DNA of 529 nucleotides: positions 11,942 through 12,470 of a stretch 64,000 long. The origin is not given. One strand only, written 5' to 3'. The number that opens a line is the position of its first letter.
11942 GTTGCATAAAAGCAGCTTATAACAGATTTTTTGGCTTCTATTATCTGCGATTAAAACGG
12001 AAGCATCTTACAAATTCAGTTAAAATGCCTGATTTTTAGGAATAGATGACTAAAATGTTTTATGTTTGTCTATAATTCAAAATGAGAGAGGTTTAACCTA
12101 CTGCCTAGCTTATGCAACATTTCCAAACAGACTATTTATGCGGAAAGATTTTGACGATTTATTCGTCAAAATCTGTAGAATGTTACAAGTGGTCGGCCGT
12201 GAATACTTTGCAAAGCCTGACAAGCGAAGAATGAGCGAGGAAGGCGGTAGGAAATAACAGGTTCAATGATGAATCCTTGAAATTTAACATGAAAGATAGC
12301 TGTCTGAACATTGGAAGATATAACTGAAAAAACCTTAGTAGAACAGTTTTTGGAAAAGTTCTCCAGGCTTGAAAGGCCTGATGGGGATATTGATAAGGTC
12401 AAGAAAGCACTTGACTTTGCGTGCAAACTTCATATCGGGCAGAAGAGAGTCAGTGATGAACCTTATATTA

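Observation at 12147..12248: Abundant ~100-nt structured repeat family with covarying helices and SD-like 3' end: candidate mobile 5'-leader or cis-regulatory RNA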

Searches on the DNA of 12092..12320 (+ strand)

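Call 8: search_rna_families(source=window, start=12100, end=12320, threshold=evalue, max_evalue=10, show_alignments=2)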
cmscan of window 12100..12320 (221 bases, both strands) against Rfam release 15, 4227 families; matches with E-value up to 10: 7.
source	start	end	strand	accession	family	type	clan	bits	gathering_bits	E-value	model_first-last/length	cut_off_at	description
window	12146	12174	-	RF03589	mir-5583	Gene; miRNA;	-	17.4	80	1.9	15-43/59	no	mir-5583 microRNA precursor family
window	12146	12174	+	RF03589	mir-5583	Gene; miRNA;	-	17.4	80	1.9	15-43/59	no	mir-5583 microRNA precursor family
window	12151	12187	+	RF03070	ssNA-helicase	Gene; sRNA;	-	15.9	41.5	1.2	1-49/49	no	ssNA-helicase RNA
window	12258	12302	+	RF00280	SNORD51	Gene; snRNA; snoRNA; CD-box;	CL00054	14.1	50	9.8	1-79/79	no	Small nucleolar RNA SNORD51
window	12261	12310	+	RF00154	SNORD63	Gene; snRNA; snoRNA; CD-box;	-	13.5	43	8.6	1-70/70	no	Small nucleolar RNA SNORD63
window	12263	12308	+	RF01304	sR5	Gene; snRNA; snoRNA; CD-box;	-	13.2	40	0.69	1-53/53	no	Small nucleolar RNA sR5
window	12262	12292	+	RF01140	sR20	Gene; snRNA; snoRNA; CD-box;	-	11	44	9.9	1-56/56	no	Small nucleolar RNA sR20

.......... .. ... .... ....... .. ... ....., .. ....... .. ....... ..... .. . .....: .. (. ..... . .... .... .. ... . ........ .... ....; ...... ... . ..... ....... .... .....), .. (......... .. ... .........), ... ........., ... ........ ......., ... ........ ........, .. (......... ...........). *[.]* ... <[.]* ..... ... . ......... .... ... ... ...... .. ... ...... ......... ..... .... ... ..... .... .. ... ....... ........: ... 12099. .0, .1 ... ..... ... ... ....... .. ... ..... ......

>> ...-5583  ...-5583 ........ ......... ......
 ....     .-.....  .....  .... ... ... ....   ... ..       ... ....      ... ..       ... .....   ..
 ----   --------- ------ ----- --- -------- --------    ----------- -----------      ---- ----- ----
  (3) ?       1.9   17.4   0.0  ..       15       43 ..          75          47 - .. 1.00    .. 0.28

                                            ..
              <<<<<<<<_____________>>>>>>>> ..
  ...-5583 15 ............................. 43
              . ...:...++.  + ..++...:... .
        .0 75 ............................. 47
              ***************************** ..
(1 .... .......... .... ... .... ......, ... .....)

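Call 19: build_rna_model(alignment_id=A3)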
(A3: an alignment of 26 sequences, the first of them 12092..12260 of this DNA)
Model R1 built from alignment A3 (26 sequences, 200 columns); structure: RNAalifold consensus.
model positions 169; base pairs 18; branch points 1; effective number of sequences 2.59; information 0.59 bits per position. Calibrated on 0.2 Mb of random sequence (short: E-values are rough).
structure used (alignment columns):
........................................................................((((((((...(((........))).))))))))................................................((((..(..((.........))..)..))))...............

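Call 20: search_with_rna_model(model_id=R1, sources=[window, L001, L002, L003, L005, L006, L007, L008, L009, L010, L011, L012, L013, L014, L015, L017, L018, L019, L021, L022, L023, L024, L025, L026, L027], max_evalue=1)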
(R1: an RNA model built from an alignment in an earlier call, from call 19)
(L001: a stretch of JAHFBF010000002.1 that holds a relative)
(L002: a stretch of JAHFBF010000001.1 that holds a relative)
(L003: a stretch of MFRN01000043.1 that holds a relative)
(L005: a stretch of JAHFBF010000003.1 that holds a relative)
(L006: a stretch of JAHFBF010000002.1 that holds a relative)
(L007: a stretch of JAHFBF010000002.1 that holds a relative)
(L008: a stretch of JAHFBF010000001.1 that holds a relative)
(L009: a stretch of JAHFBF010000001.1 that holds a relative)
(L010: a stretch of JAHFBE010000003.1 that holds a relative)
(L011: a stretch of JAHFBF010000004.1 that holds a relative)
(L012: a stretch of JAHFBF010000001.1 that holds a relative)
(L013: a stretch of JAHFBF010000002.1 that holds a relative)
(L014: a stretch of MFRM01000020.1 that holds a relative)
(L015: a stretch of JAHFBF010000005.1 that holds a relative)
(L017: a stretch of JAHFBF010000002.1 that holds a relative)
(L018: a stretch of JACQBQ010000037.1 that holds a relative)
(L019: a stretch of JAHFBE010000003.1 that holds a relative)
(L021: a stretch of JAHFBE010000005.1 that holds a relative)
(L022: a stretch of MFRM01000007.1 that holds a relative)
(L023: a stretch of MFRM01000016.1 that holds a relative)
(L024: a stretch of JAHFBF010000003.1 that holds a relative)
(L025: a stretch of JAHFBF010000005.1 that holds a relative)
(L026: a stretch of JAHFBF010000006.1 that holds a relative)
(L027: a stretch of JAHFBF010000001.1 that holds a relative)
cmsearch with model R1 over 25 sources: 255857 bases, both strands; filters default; matches with E-value up to 1: 42.
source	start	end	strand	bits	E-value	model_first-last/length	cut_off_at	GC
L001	3623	3791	+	183.9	2.6e-35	1-169/169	no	0.4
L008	3267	3436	+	179.7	1.9e-34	1-169/169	no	0.38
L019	2948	3116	-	179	2.6e-34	1-169/169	no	0.33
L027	5871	6039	+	178.1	4.2e-34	1-169/169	no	0.4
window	12093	12260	+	170.8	1.3e-32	1-169/169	no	0.41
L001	600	768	-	169.6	2.4e-32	1-169/169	no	0.37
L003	6774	6941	-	168.3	4.4e-32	1-169/169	no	0.39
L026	6710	6877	+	168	5.2e-32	1-169/169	no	0.39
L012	2964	3131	-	165.4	1.8e-31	1-169/169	no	0.35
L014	5981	6152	+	165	2.2e-31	1-169/169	no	0.39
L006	5602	5769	-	164.9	2.3e-31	1-169/169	no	0.36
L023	7122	7290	-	164.1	3.4e-31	1-169/169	no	0.35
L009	456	624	+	161.8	1e-30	1-169/169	no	0.38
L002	1164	1335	-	160.2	2.2e-30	1-169/169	no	0.4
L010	1975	2143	+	159.2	3.6e-30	1-169/169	no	0.36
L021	2530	2698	+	158.7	4.5e-30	1-169/169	no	0.38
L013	2794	2960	+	155.7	1.9e-29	1-169/169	no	0.33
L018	3024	3189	+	152.4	9.3e-29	1-169/169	no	0.36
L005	3419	3598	+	150.5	2.3e-28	1-169/169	no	0.41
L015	4974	5146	+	148.3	6.6e-28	1-169/169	no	0.34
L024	5125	5294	+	142.6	1e-26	1-169/169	no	0.4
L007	2761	2930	+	138.2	8e-26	1-169/169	no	0.39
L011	1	124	+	136.2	2.2e-25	45-169/169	5'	0.41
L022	1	95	+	92.2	3e-16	76-169/169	5'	0.37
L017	7253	7389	-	77.5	3.4e-13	1-169/169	no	0.39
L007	7179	7324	-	58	4e-09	1-169/169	no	0.34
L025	4345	4495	+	50.3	1.6e-07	1-169/169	no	0.34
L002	7397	7535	+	34.4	0.00032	1-169/169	no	0.35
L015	2541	2700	+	30.3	0.0022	1-169/169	no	0.28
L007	7297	7441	+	29.8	0.0029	1-169/169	no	0.31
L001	7521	7663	-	27.1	0.011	1-169/169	no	0.43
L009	3362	3497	+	25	0.029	1-169/169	no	0.36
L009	3012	3143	+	23.7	0.055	1-169/169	no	0.36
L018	218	349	+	21.4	0.16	1-169/169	no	0.39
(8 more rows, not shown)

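Call 21: search_with_rna_model(model_id=R1, sources=[window, L007, L002, L015, L001, L009, L018, L025, L017], max_evalue=1, make_alignment=true)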
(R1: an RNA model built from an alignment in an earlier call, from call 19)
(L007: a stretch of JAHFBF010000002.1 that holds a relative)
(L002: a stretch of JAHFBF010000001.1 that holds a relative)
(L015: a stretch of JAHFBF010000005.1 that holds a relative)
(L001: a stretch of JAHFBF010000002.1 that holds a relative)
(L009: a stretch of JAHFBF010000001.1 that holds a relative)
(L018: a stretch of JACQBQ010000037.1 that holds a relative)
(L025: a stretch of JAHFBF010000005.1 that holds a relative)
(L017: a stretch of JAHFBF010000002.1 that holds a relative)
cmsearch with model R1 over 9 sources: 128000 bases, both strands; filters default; matches with E-value up to 1: 27.
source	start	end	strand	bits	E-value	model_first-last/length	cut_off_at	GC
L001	3623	3791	+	183.9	1.3e-35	1-169/169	no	0.4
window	12093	12260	+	170.8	6.7e-33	1-169/169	no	0.41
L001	600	768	-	169.6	1.2e-32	1-169/169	no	0.37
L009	456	624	+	161.8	5e-31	1-169/169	no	0.38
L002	1164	1335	-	160.2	1.1e-30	1-169/169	no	0.4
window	38283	38453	-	153.5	2.7e-29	1-169/169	no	0.39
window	690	860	+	153.1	3.3e-29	1-169/169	no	0.37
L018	3024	3189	+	152.4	4.6e-29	1-169/169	no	0.36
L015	4974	5146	+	148.3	3.3e-28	1-169/169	no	0.34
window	40656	40824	+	139.9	1.9e-26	1-169/169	no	0.44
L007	2761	2930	+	138.2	4e-26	1-169/169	no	0.39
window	36910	37083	-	132.4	6.5e-25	1-169/169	no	0.43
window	22073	22242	+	79.7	5.9e-14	1-169/169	no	0.36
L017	7253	7389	-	77.5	1.7e-13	1-169/169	no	0.39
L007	7179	7324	-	58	2e-09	1-169/169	no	0.34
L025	4345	4495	+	50.3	7.9e-08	1-169/169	no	0.34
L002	7397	7535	+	34.4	0.00016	1-169/169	no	0.35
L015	2541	2700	+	30.3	0.0011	1-169/169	no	0.28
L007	7297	7441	+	29.8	0.0014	1-169/169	no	0.31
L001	7521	7663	-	27.1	0.0053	1-169/169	no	0.43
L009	3362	3497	+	25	0.014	1-169/169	no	0.36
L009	3012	3143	+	23.7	0.028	1-169/169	no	0.36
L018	218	349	+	21.4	0.082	1-169/169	no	0.39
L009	3993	4131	+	17.2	0.59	1-169/169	no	0.32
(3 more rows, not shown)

Alignment A4: 27 matches aligned to the model, 259 columns, each read 5' to 3' on its own strand. Consensus structure (alignment columns), stored with it:
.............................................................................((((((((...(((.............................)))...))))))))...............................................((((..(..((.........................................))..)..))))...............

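Call 37: search_with_rna_model(model_id=R1, sources=[L028, L029, L030, L031, L032], max_evalue=1)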
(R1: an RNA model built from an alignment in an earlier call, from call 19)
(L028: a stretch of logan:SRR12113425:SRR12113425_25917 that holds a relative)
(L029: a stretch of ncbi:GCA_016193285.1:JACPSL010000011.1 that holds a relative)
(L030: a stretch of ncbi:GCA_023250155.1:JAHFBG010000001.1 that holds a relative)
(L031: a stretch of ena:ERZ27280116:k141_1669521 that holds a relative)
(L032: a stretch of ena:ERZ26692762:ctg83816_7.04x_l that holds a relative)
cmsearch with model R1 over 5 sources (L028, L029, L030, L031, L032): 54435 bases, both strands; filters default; matches with E-value up to 1: 1.
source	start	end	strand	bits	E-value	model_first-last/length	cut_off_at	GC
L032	5962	6107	+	16.1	0.43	1-169/169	no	0.32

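Call 42: search_with_rna_model(model_id=R1, sources=[L033, L034, L035, L036, L037, L038, L039, L040, L041, L042, L043, L044, L045, L046, L047, L048, L049, L050, L051, L052, L053, L054, L055, L056, L057, L058, L059, L060, L061, L062, L063, L064, L065, L066, L067, L068, L069, L070, L071, L072, L073, L074, L075, L076, L077, L078, L079, L080, L081, L082, L083, L084, L085, L086, L087, L088, L089, L090, L091, L092, L093, L094, L095, L096, L097, L098, L099, L100, L101, L102, L103, L104, L105, L106, L107, L108, L109, L110, L111, L112, L113, L114, L115, L116, L117, L118, L119, L120, L121, L122, L123, L124, L125, L126, L127, L128, L129, L130, L131, L132], max_evalue=0.001, make_alignment=true)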
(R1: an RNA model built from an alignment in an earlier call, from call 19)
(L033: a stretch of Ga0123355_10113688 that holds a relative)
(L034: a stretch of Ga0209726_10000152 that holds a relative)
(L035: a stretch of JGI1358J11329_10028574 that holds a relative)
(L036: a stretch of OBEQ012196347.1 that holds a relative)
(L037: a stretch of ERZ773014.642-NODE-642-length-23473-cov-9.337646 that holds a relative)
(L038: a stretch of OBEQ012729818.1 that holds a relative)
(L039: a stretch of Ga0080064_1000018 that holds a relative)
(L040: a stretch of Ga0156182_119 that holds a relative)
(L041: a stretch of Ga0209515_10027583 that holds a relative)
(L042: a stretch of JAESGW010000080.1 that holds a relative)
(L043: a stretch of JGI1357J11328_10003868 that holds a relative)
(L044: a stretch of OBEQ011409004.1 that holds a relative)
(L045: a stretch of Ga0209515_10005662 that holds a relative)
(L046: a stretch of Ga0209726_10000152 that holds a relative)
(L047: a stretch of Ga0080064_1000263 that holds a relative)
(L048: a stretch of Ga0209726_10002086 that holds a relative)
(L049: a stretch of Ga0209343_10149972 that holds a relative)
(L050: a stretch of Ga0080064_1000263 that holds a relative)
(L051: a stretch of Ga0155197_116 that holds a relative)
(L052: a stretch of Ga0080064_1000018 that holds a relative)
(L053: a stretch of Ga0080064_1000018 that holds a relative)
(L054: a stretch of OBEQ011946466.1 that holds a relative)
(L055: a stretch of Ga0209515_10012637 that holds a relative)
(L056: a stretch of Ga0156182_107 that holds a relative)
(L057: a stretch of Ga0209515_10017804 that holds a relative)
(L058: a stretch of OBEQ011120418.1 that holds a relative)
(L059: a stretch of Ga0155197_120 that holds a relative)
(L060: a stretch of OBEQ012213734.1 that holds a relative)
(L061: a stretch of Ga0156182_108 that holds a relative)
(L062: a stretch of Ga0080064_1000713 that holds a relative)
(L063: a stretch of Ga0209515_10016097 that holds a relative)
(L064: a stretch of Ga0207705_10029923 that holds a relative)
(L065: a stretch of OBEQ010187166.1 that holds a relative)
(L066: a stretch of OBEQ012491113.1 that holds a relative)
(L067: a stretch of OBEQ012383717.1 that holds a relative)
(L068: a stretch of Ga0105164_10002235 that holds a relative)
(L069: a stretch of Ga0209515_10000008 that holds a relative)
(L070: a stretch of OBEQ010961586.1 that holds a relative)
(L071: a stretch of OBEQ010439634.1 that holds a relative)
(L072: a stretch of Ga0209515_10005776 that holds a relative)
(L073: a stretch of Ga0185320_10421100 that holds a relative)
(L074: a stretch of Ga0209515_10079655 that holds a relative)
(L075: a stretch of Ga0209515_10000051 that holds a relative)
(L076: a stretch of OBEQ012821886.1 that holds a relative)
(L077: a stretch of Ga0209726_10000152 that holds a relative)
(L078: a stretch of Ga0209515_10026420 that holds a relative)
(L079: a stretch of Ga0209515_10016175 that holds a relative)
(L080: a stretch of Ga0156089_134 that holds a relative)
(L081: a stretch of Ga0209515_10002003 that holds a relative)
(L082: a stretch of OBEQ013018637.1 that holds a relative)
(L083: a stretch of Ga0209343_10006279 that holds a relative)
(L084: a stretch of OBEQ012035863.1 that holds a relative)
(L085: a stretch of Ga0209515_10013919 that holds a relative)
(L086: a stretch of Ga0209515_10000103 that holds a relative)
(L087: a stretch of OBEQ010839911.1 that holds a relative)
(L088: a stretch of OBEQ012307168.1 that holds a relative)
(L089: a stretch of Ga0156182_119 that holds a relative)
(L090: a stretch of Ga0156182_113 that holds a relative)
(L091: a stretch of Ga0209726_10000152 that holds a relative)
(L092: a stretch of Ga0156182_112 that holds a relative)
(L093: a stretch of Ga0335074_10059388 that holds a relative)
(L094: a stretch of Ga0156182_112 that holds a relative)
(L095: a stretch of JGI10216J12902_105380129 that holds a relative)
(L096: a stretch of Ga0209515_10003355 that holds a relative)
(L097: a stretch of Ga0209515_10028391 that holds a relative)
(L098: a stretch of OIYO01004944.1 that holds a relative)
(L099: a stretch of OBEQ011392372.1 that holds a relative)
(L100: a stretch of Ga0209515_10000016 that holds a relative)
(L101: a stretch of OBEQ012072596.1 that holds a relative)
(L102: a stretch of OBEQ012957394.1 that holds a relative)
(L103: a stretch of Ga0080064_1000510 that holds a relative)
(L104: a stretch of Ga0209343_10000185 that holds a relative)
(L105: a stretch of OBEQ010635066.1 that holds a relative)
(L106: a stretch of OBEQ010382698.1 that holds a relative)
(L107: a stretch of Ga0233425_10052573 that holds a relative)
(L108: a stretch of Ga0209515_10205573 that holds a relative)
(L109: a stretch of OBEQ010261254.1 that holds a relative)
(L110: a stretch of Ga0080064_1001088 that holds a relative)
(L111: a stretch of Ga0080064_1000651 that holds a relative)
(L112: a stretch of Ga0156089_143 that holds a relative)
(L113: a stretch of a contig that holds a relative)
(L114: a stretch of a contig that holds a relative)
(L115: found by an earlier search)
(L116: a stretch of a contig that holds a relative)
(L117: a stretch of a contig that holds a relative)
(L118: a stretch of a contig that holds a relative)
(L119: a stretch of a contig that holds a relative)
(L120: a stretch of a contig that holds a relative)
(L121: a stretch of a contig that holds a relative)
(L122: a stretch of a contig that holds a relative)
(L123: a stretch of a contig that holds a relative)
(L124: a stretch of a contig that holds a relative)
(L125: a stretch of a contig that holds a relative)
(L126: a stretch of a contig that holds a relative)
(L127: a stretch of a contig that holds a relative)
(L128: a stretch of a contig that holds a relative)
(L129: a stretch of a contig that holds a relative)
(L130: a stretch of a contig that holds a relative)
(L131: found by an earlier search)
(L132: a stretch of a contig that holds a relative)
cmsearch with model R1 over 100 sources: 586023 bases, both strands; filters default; matches with E-value up to 0.001: 100.
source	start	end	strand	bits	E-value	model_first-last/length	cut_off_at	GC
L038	2840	3008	+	181.8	1.6e-34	1-169/169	no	0.41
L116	804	972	+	181.8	1.6e-34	1-169/169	no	0.41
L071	2443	2610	-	180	3.8e-34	1-169/169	no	0.41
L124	560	727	-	179.3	5.3e-34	1-169/169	no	0.37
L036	222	389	+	178.6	7.6e-34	1-169/169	no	0.4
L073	96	264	-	177.1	1.5e-33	1-169/169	no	0.41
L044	1310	1477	+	177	1.6e-33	1-169/169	no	0.41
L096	7807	7975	+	173.7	7.7e-33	1-169/169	no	0.39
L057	6621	6789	-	172.4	1.4e-32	1-169/169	no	0.43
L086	2120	2290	+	171.9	1.8e-32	1-169/169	no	0.37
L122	8800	8969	+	171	2.8e-32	1-169/169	no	0.39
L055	3702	3870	+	170.3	4e-32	1-169/169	no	0.4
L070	122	290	+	170.3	4e-32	1-169/169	no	0.4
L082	122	289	-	169.5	5.7e-32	1-169/169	no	0.41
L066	744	911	-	169.2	6.6e-32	1-169/169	no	0.43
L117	3545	3712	-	168.9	7.8e-32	1-169/169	no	0.42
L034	2657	2826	+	168.3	1e-31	1-169/169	no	0.37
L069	2077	2244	-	167.4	1.6e-31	1-169/169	no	0.35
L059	1402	1573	+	165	5e-31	1-169/169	no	0.39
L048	7784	7951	-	164.7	5.7e-31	1-169/169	no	0.41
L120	3677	3847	-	164.7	5.8e-31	1-169/169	no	0.4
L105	7594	7764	-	164.5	6.2e-31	1-169/169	no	0.36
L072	2509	2676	-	164.5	6.3e-31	1-169/169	no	0.43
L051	9481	9649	-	164.1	7.8e-31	1-169/169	no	0.35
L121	2386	2554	+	164.1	7.9e-31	1-169/169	no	0.33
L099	440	607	+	163.7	9.1e-31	1-169/169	no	0.42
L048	5212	5381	+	162.8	1.5e-30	1-169/169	no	0.39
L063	3901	4071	+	162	2.1e-30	1-169/169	no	0.4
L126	642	810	+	161.8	2.3e-30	1-169/169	no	0.36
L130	6658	6825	-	161.7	2.4e-30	1-169/169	no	0.38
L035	1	156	-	161.7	2.4e-30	1-156/169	3'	0.43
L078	4997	5167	-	161.1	3.2e-30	1-169/169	no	0.36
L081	4550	4718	-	160.3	4.8e-30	1-169/169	no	0.41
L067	1198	1367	-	160.1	5.2e-30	1-169/169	no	0.4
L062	5277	5446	+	159.3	7.8e-30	1-169/169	no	0.39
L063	5713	5880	+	158.7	1e-29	1-169/169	no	0.45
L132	8709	8878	+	158.6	1.1e-29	1-169/169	no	0.41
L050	4511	4678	+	158.3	1.2e-29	1-169/169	no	0.4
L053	3402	3568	+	158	1.4e-29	1-169/169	no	0.4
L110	3895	4063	+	157.7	1.7e-29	1-169/169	no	0.4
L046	7647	7817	+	157.2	2.1e-29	1-169/169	no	0.39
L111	798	967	+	156.5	3e-29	1-169/169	no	0.42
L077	5631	5800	-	156.3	3.3e-29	1-169/169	no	0.41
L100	1972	2144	-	156.1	3.5e-29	1-169/169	no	0.36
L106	2049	2217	+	155.8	4.1e-29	1-169/169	no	0.41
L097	830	999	-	155.5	4.7e-29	1-169/169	no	0.36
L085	165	325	-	154.1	9.2e-29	1-169/169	no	0.38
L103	5812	5978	-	154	9.7e-29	1-169/169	no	0.41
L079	169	348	+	153.3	1.3e-28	1-169/169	no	0.36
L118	1691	1858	-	152.9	1.7e-28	1-169/169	no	0.4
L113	8753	8922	-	152.4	2.1e-28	1-169/169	no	0.41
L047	2989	3159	-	152.1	2.4e-28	1-169/169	no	0.41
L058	522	692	+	149.3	9.1e-28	1-169/169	no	0.4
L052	991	1161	-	148.2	1.6e-27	1-169/169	no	0.4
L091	43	214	+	148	1.7e-27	1-169/169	no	0.44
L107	1270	1439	-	147.5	2.2e-27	1-169/169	no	0.39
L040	2445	2615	+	146.8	3.1e-27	1-169/169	no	0.42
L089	2305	2475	+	145.3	6.3e-27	1-169/169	no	0.45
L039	6228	6398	-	144.9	7.6e-27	1-169/169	no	0.42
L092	3520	3689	-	144.2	1.1e-26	1-169/169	no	0.45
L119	335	504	-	144.2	1.1e-26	1-169/169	no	0.45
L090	7662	7832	-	144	1.2e-26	1-169/169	no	0.44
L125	1228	1398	-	144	1.2e-26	1-169/169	no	0.44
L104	597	767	+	143.9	1.2e-26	1-169/169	no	0.43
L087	907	1075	+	143.8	1.3e-26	1-169/169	no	0.42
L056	1029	1199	-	143.6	1.4e-26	1-169/169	no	0.42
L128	251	421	+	142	3e-26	1-169/169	no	0.45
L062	2193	2360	+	141.7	3.5e-26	1-169/169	no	0.39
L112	106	276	+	140.1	7.4e-26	1-169/169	no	0.44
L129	4954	5124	-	140.1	7.4e-26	1-169/169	no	0.44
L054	10901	11083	+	136.7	3.9e-25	1-169/169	no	0.38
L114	1550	1707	+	134.2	1.3e-24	1-160/169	3'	0.4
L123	4358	4542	+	133.4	1.8e-24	1-169/169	no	0.43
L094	2418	2589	+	132.6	2.7e-24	1-169/169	no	0.45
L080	132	303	+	129.6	1.2e-23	1-169/169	no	0.4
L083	9186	9357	-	129.6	1.2e-23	1-169/169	no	0.4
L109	130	299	-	128.6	1.8e-23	1-169/169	no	0.36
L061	76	249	-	128.6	1.9e-23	1-169/169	no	0.44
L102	15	195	-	128.5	2e-23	1-169/169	no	0.37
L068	7201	7369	-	127.4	3.2e-23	1-169/169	no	0.36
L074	1323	1493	+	127.2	3.7e-23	1-169/169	no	0.38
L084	3268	3434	-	126.1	6.1e-23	1-169/169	no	0.4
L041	3173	3346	+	126.1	6.1e-23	1-169/169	no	0.34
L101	4266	4439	+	126.1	6.1e-23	1-169/169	no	0.34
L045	3674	3844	+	124.5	1.3e-22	1-169/169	no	0.36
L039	585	754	+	123.4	2.3e-22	1-169/169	no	0.35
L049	553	722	-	119.1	1.8e-21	1-169/169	no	0.42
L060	4559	4726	-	116.5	6.3e-21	1-169/169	no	0.32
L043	4331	4499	-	113.4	2.7e-20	1-169/169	no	0.33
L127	1936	2068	+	99.5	2.1e-17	1-137/169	3'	0.33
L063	46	216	-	94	2.9e-16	1-169/169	no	0.35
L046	3065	3234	+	92.6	5.7e-16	1-169/169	no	0.41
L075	1410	1563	+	85.3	1.9e-14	1-169/169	no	0.34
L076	1589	1646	-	75.4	2.2e-12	112-169/169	5'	0.5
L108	1110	1171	-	73.9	4.4e-12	108-169/169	5'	0.48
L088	1829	1889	-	69.8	3.2e-11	109-169/169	5'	0.49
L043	2076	2256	-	66.5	1.6e-10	1-169/169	no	0.38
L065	1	82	+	60.6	2.5e-09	82-169/169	5'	0.45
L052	8574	8692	+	56.2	2.1e-08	1-116/169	3'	0.39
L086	610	762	+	40.8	3.4e-05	1-169/169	no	0.37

Alignment A5: 100 matches aligned to the model, 273 columns, each read 5' to 3' on its own strand. Consensus structure (alignment columns), stored with it:
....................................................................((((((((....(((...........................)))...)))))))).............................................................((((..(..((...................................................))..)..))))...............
